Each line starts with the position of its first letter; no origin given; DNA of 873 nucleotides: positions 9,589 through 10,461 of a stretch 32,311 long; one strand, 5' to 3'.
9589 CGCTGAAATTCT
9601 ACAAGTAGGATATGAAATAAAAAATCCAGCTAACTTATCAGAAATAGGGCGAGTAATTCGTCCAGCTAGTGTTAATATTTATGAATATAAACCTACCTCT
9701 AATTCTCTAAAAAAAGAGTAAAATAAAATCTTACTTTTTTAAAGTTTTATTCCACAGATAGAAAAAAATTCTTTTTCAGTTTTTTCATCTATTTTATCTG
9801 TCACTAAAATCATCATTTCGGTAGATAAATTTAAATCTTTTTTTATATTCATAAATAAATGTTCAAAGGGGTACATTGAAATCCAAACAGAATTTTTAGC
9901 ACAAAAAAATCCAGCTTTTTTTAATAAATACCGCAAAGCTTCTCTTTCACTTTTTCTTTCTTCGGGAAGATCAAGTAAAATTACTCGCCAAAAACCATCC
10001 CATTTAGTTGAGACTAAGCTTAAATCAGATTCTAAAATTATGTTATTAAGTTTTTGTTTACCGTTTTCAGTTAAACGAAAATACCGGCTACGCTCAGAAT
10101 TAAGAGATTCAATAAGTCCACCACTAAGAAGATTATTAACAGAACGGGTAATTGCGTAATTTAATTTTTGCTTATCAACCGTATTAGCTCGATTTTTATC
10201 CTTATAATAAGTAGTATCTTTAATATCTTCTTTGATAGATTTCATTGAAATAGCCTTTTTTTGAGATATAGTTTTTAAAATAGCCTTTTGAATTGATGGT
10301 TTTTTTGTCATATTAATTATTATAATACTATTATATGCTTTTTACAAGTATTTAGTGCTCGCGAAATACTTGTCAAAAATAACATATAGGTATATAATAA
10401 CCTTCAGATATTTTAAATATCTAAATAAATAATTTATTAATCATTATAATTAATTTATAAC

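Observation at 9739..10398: PaaX-like regulator occupies the hrcA slot of the heat-shock locus, with a perfect palindromic operator over the dnaK promoter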

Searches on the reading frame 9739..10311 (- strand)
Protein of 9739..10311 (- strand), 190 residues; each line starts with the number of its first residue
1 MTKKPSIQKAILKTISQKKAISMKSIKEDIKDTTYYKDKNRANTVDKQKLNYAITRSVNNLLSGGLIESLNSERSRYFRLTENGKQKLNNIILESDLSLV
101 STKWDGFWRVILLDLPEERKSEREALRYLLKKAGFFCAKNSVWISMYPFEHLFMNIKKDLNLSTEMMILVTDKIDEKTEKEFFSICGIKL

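Call 4: search_protein_families(library=pfam, proteins=[window:9739-10311:-], max_evalue=0.01)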
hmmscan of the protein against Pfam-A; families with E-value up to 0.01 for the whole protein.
window:9739-10311:- (190 aa): 5 families
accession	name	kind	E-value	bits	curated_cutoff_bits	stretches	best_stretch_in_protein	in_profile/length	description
PF20803.2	PaaX_M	-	9.5e-19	67.7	24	1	102-181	2-81/83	PaaX protein central Cas2-like domain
PF14338.12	Mrr_N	-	0.001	19.6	29.5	1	7-89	4-86/87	Mrr N-terminal domain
PF22665.2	DUF6293_C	-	0.0015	19.4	27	1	7-87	13-97/101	DUF6293 C-terminal winged helix domain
PF14277.12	DUF4364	-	0.0064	16.8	26.9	0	45-90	26-72/162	Domain of unknown function (DUF4364)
PF20470.4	HTH_61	-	0.0071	17.1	24.3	0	3-68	33-92/92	Helix-turn-helix domain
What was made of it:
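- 9739..10311 (-): Regulator gene, 190 aa. N-terminal winged helix (about residues 1-95) plus a C-terminal PaaX_M/Cas2-like ferredoxin-fold domain (about 104-186). Pfam PF20803 at 67.7 bits, E 9.5e-19, residues 102-181 (call 4).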

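Call 5: search_protein_families(library=ncbifam, proteins=[window:9739-10311:-], max_evalue=1)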
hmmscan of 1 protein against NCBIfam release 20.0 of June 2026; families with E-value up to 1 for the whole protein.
window:9739-10311:- (190 aa): 4 families
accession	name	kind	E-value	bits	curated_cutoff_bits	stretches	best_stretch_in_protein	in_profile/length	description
TIGR02277.1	PaaX_trns_reg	equivalog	2.2e-08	34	264.55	1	57-181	40-161/279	phenylacetic acid degradation operon negative regulatory protein PaaX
TIGR03433.1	padR_acidobact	paralog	0.034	14.2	101.8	1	46-90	38-83/101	PadR family transcriptional regulator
TIGR01573.1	cas2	equivalog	0.054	13.8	24.5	1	110-145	4-40/96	CRISPR-associated endonuclease Cas2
NF045593.1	bilirub_TF_BilQ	equivalog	0.061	13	125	1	54-91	61-101/135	bilirubin utilization transcriptional regulator BilQ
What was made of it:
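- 9739..10311 (-): TIGR02277 PaaX scores only 34 bits against a cut-off of 264 (call 5).
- On PaaX (TIGR02277 / PaaX N + M + C architecture): TIGR02277 scores 34 bits against a cut-off of 264.55 (call 5).
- On CtsR: No CtsR hit (calls 4, 5).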

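Call 6: find_homologous_proteins(query=window:9739-10311:-, max_evalue=0.001)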
Query window:9739-10311:- (190 aa): 2011 proteins with E <= 0.001 among 2146 candidates; the best 120 are listed.
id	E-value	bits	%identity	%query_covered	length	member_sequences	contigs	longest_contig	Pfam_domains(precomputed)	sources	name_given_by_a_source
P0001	1.1e-106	372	92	99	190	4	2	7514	PF20803.3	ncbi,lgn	-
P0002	5.8e-89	314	76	100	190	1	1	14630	PF20803.3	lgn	-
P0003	3.7e-79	282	71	100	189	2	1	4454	PF20803.3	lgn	-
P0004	1.2e-78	281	74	98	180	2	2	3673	PF20803.3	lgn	-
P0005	1.5e-77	277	69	98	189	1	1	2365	PF20803.3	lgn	-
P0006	1.6e-76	274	70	99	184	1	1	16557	PF20803.3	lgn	-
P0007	2.5e-76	273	68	99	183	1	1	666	PF20803.3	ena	-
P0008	3.2e-76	273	69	97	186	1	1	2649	PF20803.3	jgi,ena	-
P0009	3.2e-75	270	69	99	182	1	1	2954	PF20803.3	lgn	-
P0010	4.9e-75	269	69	99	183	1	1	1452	PF20803.3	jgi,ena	-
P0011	6.8e-75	269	70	98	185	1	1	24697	PF20803.3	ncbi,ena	-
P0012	8.6e-75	268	69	99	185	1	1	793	PF20803.3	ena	-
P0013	9.1e-75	268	67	98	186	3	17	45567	PF20803.3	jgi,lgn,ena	-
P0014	1.4e-74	268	68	99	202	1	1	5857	PF20803.3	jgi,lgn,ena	-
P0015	1.5e-74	267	67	98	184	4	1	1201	PF20803.3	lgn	-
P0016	3.4e-74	266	67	99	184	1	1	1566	PF20803.3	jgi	jgi:DNA-binding transcriptional regulator PaaX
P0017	4.7e-74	266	67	96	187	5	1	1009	PF20803.3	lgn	-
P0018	5.4e-74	266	66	99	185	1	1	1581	PF20803.3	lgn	-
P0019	5.9e-74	266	64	98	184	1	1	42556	PF20803.3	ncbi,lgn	-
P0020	7.1e-74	265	65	99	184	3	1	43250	PF20803.3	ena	-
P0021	7.2e-74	265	64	99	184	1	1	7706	PF20803.3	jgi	-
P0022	8.2e-74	265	68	96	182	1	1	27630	PF20803.3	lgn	-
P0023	1.1e-73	265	65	92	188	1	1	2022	PF20803.3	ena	-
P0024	1.2e-73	265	66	99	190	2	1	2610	PF20803.3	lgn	-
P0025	1.3e-73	264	66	98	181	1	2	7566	PF20803.3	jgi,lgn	-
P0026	3.6e-73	263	66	98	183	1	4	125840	PF20803.3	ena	-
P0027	6.2e-73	262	68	99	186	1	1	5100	PF20803.3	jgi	jgi:DNA-binding transcriptional regulator PaaX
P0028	6.3e-73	262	68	98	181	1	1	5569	PF20803.3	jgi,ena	-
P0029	7.8e-73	262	67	98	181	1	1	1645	PF20803.3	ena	-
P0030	1.0e-72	262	62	99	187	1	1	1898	PF20803.3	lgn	-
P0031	1.4e-72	261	66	98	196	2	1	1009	PF20803.3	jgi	-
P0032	1.6e-72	261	66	98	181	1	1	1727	PF20803.3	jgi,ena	-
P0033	2.0e-72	261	66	98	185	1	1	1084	PF20803.3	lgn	-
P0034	2.2e-72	260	66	98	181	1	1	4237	PF20803.3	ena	-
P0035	2.4e-72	260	64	99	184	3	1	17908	PF20803.3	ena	-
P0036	2.4e-72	260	66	97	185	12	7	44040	PF20803.3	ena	-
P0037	2.8e-72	260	65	98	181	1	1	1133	PF20803.3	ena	-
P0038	3.2e-72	260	64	99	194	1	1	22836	PF20803.3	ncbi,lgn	-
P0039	3.6e-72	260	66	97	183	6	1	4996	PF20803.3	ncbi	-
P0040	3.8e-72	260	66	98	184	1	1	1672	PF20803.3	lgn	-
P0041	6.1e-72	259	65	98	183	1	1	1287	PF20803.3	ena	-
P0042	6.3e-72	259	65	98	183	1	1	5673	PF20803.3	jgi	jgi:DNA-binding transcriptional regulator PaaX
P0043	7.3e-72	259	64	99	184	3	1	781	PF20803.3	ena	-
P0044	7.4e-72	259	69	97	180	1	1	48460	PF20803.3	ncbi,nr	ncbi:MAG: hypothetical protein KGI58_02910 [Patescibacteria group bacterium]|nr:hypothetical protein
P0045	7.5e-72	259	65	98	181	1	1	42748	PF20803.3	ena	-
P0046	7.5e-72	259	66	99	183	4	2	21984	PF20803.3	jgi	jgi:DNA-binding transcriptional regulator PaaX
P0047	8.3e-72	259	66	97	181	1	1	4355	PF20803.3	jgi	jgi:DNA-binding transcriptional regulator PaaX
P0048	8.9e-72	258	65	99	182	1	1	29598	PF20803.3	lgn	-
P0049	9.5e-72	258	66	97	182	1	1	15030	PF20803.3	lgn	-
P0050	1.1e-71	258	65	98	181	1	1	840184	PF20803.3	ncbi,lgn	-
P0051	1.2e-71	258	68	98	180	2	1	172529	PF20803.3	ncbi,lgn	-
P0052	1.4e-71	258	65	98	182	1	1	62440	PF20803.3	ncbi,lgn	-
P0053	2.3e-71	257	63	99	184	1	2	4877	PF20803.3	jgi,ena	jgi:DNA-binding transcriptional regulator PaaX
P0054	2.4e-71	257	64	98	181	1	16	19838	PF20803.3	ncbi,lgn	-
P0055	2.4e-71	257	64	98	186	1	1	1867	PF20803.3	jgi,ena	-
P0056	3.1e-71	257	64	96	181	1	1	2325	PF20803.3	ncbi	-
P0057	3.2e-71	257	64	96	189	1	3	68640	PF20803.3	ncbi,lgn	-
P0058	3.6e-71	257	66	97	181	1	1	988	PF20803.3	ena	-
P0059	3.7e-71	256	65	98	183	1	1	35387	PF20803.3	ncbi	-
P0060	3.7e-71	256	64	98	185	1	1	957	PF20803.3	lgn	-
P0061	4.5e-71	256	66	96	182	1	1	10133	PF20803.3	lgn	-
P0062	4.6e-71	256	66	98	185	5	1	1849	PF20803.3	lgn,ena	-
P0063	4.8e-71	256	66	98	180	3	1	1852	PF20803.3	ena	-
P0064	4.9e-71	256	65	98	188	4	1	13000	PF20803.3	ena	-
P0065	5.9e-71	256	67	98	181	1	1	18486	PF20803.3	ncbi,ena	-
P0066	6.2e-71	256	64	99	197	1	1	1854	PF20803.3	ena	-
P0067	8.8e-71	255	63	99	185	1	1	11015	PF20803.3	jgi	jgi:DNA-binding transcriptional regulator PaaX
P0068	9.2e-71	255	66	97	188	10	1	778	PF20803.3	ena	-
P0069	9.5e-71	255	63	99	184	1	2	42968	PF20803.3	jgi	jgi:DNA-binding transcriptional regulator PaaX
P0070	1.2e-70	255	65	98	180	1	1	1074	PF20803.3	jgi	jgi:DNA-binding transcriptional regulator PaaX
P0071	1.3e-70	255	64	98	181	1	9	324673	PF20803.3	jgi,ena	-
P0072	1.5e-70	254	64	98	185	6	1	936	PF20803.3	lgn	-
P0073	1.9e-70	254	63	99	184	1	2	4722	PF20803.3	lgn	-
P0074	2.4e-70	254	66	97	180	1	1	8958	PF20803.3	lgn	-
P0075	3.0e-70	254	64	97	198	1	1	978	PF20803.3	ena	-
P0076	3.0e-70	254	65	98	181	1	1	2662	PF20803.3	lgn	-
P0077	3.0e-70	253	65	97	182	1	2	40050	PF20803.3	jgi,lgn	-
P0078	6.4e-70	252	67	99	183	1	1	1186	PF20803.3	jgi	jgi:DNA-binding transcriptional regulator PaaX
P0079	7.1e-70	252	64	98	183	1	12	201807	PF20803.3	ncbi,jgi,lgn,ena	-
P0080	8.7e-70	252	62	98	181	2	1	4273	PF20803.3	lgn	-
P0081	9.8e-70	252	62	98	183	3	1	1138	PF20803.3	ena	-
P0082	1.1e-69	252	64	98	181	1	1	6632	PF20803.3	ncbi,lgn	-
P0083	1.3e-69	251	62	98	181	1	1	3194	PF20803.3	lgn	-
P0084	1.3e-69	251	60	99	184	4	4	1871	PF20803.3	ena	-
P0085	1.4e-69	251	66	99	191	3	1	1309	PF20803.3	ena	-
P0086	1.7e-69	251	65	97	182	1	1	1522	PF20803.3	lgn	-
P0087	1.7e-69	251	64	97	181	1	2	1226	PF20803.3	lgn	-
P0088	1.9e-69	251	64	97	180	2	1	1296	PF20803.3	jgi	jgi:DNA-binding transcriptional regulator PaaX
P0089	2.3e-69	251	63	98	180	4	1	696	PF20803.3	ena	-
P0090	3.0e-69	250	63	97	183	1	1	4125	PF20803.3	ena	-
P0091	3.3e-69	250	62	99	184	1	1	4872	PF20803.3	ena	-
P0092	4.0e-69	250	64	98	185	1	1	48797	PF20803.3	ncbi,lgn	-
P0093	4.5e-69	250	64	98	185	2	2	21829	PF20803.3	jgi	jgi:DNA-binding transcriptional regulator PaaX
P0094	4.6e-69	250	66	97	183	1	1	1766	PF20803.3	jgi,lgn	jgi:DNA-binding transcriptional regulator PaaX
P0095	5.6e-69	249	64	96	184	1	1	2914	PF20803.3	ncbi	-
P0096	7.7e-69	249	65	97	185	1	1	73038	PF20803.3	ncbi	-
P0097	8.3e-69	249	63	97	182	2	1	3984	PF20803.3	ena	-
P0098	9.6e-69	249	62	99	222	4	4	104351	PF20803.3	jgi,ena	-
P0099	9.9e-69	249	61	97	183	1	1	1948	PF20803.3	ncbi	-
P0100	1.1e-68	248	62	99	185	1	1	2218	PF20803.3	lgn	-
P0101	1.1e-68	248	64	97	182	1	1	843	PF20803.3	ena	-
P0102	1.2e-68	248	65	97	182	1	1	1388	PF20803.3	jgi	jgi:DNA-binding transcriptional regulator PaaX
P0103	1.5e-68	248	64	97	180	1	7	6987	PF20803.3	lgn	-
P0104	2.2e-68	247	62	98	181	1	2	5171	PF20803.3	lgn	-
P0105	2.3e-68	247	63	99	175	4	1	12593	PF20803.3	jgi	-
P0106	2.3e-68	247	66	97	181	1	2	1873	PF20803.3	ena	-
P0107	2.4e-68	247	64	97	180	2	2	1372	PF20803.3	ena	-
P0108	2.4e-68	247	63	98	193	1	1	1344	PF20803.3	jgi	jgi:DNA-binding transcriptional regulator PaaX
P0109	2.4e-68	247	63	98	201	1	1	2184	PF20803.3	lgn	-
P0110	2.5e-68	247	66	97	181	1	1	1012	PF20803.3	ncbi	-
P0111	2.9e-68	247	64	97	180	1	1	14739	PF20803.3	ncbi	-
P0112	3.0e-68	247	64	97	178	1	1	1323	PF20803.3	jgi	jgi:DNA-binding transcriptional regulator PaaX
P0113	3.6e-68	247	63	99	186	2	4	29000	PF20803.3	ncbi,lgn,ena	ncbi:MAG TPA: hypothetical protein VIK86_05445 [Candidatus Paceibacterota bacterium]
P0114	3.8e-68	247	64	97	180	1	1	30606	PF20803.3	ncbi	-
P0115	7.3e-68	246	64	97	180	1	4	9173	PF20803.3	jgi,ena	-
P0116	7.5e-68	246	66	97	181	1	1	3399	PF20803.3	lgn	-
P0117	8.8e-68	245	63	98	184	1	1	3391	PF20803.3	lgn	-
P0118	9.1e-68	245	59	99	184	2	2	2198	PF20803.3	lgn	-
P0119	1.2e-67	245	63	99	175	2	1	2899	PF20803.3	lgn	-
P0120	1.6e-67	245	63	97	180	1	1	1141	PF20803.3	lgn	-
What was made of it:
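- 9739..10311 (-): There are 2011 homologs at E<=1e-3; the top 120 are 59-92% identical (call 6).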

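Call 8: find_related_loci(query=A1, collection=genome_contigs, flank=4000)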
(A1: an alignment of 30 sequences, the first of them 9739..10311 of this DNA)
Query A1 (190 aa) in genome_contigs; peptide patterns used: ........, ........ (x = any residue, [..] = any of these).
599 stretches matched a pattern (row limit reached: there are more); 324 encode a relative of the query (tblastn E <= 1e-3); the best 80 are kept; 80 distinct loci.
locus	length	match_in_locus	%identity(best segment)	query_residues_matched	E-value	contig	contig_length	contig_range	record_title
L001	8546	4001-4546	67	1-189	2e-82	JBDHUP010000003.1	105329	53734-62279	MAG: Candidatus Paceibacteria bacterium isolate AS-MESO-3CA.90 NODE_710_length_105329_cov_4.644235, whole genome shotgun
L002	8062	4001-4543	64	1-187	1e-80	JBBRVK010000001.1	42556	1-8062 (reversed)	MAG: Candidatus Paceibacteria bacterium isolate La3_metabat2.146 La3_metabat2.146_K_311952_L_42556_cov_16.8918, whole ge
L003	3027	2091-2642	67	4-186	3e-81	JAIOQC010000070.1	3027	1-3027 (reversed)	MAG: Candidatus Nomurabacteria bacterium isolate LakeFargette_0920_ALND_MAG_36_7 LacPavin_0920_ALND_scaffold_756924, who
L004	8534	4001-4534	67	3-186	3e-80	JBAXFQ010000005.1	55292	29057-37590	MAG: Candidatus Nomurabacteria bacterium isolate ELA275 MAG275_5, whole genome shotgun sequence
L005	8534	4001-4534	69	1-185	1e-79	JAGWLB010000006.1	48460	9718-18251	MAG: Patescibacteria group bacterium isolate REEB175 contig-150_654, whole genome shotgun sequence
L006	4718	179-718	66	1-186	7e-80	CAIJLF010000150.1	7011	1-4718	uncultured bacterium isolate Kiruna_bin-11652 genome assembly, contig: bin-11652:150/157, whole genome shotgun sequence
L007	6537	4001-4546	62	1-188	3e-79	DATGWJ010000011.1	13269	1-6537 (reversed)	MAG TPA_asm: Candidatus Paceibacterota bacterium isolate SMAG_U10579 k141_345696, whole genome shotgun sequence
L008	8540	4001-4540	64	1-186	8e-79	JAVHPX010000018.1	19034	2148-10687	MAG: Candidatus Paceibacterota bacterium isolate WB01no19_32_21 NODE_1886_length_19034_cov_12.917804, whole genome shotg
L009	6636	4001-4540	67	1-186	1e-78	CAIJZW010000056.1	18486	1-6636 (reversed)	uncultured bacterium isolate AlinenLipids_bin-4189 genome assembly, contig: bin-4189:56/84, whole genome shotgun sequenc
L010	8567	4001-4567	64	1-188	2e-78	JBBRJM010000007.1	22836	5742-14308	MAG: Candidatus Paceibacteria bacterium isolate Co_metawrap_2869 Cmw_2869_k141_28917096_length_22836_cov_16.9972, whole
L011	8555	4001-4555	64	1-185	1e-78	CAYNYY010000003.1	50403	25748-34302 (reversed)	MAG TPA_asm: uncultured Candidatus Saccharibacteria bacterium isolate SRP128015_co4_7 genome assembly, contig: NODE_132_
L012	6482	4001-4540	64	1-186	8e-78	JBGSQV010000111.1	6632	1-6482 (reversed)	MAG: Candidatus Paceibacteria bacterium isolate JTS-AC341 k141_306884, whole genome shotgun sequence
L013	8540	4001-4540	65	3-188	9e-78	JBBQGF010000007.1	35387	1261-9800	MAG: Candidatus Paceibacteria bacterium isolate Co_metawrap_974 Cmw_974_k141_18364799_length_35387_cov_16.8154, whole ge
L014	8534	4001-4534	64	1-185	5e-77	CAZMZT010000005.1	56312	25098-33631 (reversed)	MAG TPA_asm: uncultured Candidatus Saccharibacteria bacterium isolate SRP286056_co1_104 genome assembly, contig: NODE_52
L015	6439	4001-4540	64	1-186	1e-76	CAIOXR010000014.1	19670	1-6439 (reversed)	uncultured bacterium isolate AM-2014-D8_bin-0749 genome assembly, contig: bin-0749:014/110, whole genome shotgun sequenc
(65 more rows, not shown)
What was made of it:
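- On HrcA / CIRCE: The single genome-collection scan was spent on synteny (call 8).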

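Call 20: search_solved_structures(query=A1, max_evalue=10, show_alignments=3)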
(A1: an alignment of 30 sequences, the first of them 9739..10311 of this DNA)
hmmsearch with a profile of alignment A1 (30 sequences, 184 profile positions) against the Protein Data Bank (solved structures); distinct sequences matched with E-value up to 10: 6.
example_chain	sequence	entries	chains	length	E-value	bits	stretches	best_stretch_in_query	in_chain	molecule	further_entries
4rs8_A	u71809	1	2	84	0.49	13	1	37-88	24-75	AspA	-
5k5o_A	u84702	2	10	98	0.49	13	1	37-94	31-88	AspA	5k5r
5k1y_C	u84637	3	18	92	0.51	13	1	36-93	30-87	AspA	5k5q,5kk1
7q34_A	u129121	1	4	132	1.1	11.9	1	10-82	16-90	Helix-turn-helix transcriptional regulator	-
2kko_A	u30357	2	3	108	1.1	11.9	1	47-83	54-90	POSSIBLE TRANSCRIPTIONAL REGULATORY PROTEIN (POSSIBLY ARSR-FAMILY) | Possible transcriptional regulatory arsR-family protein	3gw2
9bwn_A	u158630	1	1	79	1.3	11.6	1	22-79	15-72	Flavoprotein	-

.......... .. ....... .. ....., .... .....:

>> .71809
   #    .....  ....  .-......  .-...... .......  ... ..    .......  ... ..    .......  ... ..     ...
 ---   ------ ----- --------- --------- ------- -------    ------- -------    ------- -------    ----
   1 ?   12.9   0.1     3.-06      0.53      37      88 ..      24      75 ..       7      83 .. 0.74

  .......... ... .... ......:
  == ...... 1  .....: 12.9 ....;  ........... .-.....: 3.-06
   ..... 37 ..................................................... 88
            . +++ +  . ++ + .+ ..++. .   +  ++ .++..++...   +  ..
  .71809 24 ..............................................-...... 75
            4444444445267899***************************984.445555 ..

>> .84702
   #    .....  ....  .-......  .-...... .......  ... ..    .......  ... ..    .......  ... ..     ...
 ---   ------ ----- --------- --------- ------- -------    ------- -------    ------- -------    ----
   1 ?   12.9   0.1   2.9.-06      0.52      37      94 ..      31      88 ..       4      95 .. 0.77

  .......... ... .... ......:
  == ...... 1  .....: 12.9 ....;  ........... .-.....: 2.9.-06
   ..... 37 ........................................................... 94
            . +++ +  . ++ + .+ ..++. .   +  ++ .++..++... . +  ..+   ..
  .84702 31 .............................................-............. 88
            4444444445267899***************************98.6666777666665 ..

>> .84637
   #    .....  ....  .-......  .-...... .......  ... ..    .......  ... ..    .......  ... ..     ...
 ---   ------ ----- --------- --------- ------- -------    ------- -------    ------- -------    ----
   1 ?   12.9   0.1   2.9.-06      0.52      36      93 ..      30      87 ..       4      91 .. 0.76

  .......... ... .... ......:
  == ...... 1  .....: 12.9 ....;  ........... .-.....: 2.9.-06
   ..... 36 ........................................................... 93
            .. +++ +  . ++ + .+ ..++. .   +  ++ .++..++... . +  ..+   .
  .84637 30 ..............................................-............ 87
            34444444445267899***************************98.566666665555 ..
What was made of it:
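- Tried and rejected: A sequence search of the PDB gave nothing significant (call 20).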

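Call 30: predict_structure(alignment_id=A1)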
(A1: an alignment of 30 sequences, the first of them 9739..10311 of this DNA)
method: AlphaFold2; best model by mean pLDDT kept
length: 190 residues; sequences in the alignment: 30
mean_pLDDT: 64.2   pTM: 0.47
mean pLDDT of the five models: 64.2, 62.8, 62.4, 61.5, 61.5
residues with pLDDT >= 90: 27; 70-90: 42; 50-70: 70; < 50: 51
segments of 3 or more residues with pLDDT < 50: 1-3, 93-112, 140-152, 163-173
pLDDT, mean of each block of 10 residues (from residue 1): 64 85 90 58 65 91 93 90 76 42 40 57 64 55 44 52 45 54 55
secondary structure, 60 per line:
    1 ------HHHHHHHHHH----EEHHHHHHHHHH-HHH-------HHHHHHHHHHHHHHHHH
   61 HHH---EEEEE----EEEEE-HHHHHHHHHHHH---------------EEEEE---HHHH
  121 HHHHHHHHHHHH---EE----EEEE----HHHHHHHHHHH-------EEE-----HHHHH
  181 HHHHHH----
elements in order: H7-16 H23-32 H44-63 E67-71 E76-80 H82-93 E109-113 H117-132 E142-145 H150-160 E168-170 H176-186
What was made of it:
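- Tried and rejected: The model from 30 close orthologs was poor in the C-terminal domain (pLDDT 64; call 30).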
